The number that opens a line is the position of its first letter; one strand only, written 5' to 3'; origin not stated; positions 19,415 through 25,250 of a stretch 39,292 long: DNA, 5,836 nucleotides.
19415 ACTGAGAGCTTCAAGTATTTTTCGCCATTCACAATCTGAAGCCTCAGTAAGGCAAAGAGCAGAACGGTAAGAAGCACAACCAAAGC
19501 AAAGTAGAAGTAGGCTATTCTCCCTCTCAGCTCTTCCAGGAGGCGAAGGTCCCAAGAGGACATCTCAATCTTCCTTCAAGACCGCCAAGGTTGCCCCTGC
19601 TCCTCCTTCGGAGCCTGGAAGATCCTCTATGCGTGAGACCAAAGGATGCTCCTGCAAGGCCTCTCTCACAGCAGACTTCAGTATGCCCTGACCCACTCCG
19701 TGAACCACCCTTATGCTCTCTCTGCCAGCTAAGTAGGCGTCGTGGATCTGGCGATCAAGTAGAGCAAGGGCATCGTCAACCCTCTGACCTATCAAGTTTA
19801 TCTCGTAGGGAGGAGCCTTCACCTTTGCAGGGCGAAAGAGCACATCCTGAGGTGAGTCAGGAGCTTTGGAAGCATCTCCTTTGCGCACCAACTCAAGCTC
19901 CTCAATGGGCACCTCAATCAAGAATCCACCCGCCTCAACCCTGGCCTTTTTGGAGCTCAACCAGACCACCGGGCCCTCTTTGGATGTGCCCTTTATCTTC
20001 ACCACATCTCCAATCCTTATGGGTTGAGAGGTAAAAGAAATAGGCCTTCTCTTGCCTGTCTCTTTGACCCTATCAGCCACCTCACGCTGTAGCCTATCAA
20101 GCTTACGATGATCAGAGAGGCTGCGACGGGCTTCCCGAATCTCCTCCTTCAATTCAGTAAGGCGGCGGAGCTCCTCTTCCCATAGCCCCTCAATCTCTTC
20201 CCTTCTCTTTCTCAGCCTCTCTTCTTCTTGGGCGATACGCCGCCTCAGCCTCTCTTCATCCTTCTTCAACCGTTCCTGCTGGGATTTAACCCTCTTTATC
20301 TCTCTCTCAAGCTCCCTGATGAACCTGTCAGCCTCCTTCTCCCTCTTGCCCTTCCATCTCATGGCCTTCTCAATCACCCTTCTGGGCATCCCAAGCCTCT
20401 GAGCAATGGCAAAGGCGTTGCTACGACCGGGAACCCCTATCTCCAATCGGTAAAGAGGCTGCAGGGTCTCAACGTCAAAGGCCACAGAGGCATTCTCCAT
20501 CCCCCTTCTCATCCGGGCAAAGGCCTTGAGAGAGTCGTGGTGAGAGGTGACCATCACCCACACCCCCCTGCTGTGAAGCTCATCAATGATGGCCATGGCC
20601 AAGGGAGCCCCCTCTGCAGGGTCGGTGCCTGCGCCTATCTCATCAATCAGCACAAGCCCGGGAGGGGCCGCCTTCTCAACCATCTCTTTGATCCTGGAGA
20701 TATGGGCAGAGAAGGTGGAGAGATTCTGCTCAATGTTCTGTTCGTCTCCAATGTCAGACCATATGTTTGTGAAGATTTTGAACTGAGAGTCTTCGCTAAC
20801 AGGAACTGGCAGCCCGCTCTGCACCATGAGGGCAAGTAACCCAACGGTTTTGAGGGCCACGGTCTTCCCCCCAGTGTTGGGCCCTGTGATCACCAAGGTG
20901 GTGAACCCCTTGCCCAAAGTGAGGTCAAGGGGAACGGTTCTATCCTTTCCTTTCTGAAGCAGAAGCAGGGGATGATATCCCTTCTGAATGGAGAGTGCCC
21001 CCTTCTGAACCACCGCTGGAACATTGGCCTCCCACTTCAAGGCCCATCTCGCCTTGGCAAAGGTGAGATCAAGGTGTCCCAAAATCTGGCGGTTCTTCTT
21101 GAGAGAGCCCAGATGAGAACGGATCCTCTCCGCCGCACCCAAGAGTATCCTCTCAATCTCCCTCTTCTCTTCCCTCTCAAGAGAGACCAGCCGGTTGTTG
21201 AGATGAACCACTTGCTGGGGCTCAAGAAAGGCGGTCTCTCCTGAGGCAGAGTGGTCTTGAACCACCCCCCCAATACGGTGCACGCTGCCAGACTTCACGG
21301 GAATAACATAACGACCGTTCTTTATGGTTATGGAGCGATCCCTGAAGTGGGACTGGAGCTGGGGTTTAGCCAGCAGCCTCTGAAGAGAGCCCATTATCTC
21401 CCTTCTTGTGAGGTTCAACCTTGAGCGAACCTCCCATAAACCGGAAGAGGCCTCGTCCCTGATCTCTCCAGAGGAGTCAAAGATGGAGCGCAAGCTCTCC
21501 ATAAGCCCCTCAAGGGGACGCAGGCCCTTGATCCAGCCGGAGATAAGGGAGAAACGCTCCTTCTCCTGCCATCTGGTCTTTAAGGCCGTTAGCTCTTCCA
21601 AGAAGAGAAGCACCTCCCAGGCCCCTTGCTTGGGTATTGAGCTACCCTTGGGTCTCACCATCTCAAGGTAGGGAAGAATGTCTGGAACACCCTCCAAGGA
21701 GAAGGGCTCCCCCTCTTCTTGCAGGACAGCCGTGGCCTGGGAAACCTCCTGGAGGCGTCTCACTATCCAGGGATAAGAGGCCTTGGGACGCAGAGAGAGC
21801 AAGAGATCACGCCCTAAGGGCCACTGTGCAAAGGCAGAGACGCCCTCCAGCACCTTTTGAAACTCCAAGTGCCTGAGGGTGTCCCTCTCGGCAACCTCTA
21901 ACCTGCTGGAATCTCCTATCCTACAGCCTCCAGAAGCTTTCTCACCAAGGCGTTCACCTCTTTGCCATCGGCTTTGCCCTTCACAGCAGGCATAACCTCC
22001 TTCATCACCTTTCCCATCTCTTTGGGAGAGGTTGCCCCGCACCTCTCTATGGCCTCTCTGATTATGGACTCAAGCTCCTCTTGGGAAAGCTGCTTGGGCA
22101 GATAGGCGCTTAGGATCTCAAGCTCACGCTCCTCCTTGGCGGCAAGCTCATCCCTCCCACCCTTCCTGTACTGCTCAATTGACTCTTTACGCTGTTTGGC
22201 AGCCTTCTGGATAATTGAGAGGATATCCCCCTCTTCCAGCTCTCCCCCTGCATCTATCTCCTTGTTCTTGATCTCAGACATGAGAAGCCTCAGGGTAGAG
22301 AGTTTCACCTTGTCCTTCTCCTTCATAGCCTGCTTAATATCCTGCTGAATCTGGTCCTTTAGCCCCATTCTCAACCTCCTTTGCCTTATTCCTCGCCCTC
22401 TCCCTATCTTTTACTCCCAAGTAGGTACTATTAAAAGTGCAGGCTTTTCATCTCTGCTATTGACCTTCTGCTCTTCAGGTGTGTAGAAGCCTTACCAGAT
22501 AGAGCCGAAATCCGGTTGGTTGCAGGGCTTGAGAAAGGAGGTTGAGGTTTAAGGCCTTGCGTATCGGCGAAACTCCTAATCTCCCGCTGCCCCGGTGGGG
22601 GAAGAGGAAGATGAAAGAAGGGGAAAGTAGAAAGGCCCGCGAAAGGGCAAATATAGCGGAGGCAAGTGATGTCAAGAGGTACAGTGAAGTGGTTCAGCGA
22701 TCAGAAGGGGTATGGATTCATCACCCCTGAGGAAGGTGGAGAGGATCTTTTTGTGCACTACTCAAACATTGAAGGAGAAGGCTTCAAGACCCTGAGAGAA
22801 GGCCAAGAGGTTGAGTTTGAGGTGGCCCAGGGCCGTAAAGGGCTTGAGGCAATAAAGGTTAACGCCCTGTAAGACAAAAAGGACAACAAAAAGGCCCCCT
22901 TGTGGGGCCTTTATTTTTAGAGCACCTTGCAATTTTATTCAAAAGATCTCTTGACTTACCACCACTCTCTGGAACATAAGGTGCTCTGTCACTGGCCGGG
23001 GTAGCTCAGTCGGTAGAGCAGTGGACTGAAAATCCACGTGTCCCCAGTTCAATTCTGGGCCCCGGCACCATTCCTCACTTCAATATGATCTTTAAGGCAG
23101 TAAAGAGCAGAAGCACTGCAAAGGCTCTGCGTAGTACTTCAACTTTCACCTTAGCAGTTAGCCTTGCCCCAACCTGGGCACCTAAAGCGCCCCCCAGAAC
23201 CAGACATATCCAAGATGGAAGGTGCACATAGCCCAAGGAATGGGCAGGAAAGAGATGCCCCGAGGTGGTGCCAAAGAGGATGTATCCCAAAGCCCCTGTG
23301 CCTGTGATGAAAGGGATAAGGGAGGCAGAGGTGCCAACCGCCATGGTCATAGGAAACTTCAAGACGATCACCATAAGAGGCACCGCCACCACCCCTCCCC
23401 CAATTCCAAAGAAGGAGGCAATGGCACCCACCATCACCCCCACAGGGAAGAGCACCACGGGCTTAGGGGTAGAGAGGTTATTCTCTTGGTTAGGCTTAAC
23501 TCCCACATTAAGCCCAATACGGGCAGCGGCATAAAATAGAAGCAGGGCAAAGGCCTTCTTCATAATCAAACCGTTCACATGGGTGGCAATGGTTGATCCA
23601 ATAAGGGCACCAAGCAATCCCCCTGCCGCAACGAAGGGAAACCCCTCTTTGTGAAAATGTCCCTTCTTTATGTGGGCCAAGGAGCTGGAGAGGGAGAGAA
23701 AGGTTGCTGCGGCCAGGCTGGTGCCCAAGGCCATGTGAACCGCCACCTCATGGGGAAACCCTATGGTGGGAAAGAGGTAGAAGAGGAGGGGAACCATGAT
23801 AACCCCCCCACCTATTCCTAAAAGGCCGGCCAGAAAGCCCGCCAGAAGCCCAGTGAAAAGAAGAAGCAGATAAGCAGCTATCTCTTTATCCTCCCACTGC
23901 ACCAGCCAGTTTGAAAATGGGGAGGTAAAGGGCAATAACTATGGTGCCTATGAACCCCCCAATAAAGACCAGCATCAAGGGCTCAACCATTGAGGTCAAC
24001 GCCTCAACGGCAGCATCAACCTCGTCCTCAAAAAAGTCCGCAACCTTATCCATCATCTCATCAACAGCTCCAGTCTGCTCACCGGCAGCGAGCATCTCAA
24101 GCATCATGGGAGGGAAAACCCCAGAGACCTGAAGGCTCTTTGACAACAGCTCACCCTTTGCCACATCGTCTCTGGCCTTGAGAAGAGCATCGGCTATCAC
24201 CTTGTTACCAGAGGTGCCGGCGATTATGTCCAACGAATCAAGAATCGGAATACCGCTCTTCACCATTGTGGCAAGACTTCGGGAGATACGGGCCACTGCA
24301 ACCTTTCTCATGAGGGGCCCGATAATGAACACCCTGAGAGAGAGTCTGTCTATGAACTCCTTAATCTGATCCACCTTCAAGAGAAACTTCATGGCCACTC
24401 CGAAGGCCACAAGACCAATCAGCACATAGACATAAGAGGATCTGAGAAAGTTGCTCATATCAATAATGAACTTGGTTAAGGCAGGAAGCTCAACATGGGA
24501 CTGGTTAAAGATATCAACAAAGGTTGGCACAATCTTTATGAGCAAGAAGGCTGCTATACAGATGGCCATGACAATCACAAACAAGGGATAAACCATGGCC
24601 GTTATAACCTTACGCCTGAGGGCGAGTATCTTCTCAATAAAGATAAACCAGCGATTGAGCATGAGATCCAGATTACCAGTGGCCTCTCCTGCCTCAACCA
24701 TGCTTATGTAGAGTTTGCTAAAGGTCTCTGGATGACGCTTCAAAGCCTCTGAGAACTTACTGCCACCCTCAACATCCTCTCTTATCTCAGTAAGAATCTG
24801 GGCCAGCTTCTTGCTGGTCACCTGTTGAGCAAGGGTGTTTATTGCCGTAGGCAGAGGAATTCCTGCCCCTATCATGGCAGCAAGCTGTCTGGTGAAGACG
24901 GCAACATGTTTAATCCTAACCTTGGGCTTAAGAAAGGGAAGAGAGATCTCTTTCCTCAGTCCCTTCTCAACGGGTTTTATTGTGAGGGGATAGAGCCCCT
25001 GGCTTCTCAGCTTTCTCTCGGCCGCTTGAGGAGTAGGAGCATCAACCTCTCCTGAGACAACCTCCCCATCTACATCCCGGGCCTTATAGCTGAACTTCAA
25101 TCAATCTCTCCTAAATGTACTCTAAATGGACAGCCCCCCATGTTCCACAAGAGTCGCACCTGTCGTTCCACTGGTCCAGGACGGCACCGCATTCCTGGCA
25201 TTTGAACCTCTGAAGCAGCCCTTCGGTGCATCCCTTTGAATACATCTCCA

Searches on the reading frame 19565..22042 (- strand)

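Call 42: search_protein_families(library=pfam, proteins=[window:19565-22042:-], max_evalue=0.00001)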
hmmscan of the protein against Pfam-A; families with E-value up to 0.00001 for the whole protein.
window:19565-22042:- (825 aa): 2 families
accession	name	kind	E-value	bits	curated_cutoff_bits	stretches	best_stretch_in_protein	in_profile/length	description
PF00488.27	MutS_V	-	2.4e-29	103.1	30.2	1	383-562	1-182/188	MutS domain V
PF01713.27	Smr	-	1.8e-19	70.1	25.7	1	748-823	1-77/77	Smr domain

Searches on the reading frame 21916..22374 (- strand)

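Call 42: search_protein_families(library=pfam, proteins=[window:21916-22374:-], max_evalue=0.00001)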
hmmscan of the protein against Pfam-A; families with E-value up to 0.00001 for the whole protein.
window:21916-22374:- (152 aa): 1 family
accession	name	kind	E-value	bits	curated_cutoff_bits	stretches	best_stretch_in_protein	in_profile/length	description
PF09424.15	YqeY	-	1.8e-54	184.1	27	1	6-148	1-143/143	Yqey-like protein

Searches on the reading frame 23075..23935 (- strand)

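Call 42: search_protein_families(library=pfam, proteins=[window:23075-23935:-], max_evalue=0.00001)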
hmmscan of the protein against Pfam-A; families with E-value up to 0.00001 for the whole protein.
window:23075-23935:- (286 aa): 1 family
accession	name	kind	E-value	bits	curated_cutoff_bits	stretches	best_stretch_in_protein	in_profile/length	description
PF01925.25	TauE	-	2e-51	175.4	32.6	1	25-282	1-236/237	Sulfite exporter TauE/SafE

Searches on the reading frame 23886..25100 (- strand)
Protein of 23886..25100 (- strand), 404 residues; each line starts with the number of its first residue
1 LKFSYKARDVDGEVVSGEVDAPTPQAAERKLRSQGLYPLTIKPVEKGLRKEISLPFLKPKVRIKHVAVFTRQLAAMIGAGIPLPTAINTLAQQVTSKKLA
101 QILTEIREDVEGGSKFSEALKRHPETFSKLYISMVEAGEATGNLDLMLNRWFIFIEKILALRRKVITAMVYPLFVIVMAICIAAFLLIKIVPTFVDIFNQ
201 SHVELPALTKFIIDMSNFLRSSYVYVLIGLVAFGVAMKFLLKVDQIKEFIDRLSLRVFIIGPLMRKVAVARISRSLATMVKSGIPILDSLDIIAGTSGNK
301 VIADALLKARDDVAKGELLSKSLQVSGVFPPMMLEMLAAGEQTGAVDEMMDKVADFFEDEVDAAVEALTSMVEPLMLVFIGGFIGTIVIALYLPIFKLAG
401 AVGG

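Call 43: search_protein_families(library=pfam, proteins=[window:23886-25100:-], max_evalue=0.00001)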
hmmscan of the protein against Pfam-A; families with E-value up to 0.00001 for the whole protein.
window:23886-25100:- (404 aa): 1 family
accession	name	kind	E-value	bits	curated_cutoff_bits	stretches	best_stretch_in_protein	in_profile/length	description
PF00482.28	T2SSF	-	1.1e-66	222.9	25.2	2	69-192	1-125/125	Type II secretion system (T2SS), protein F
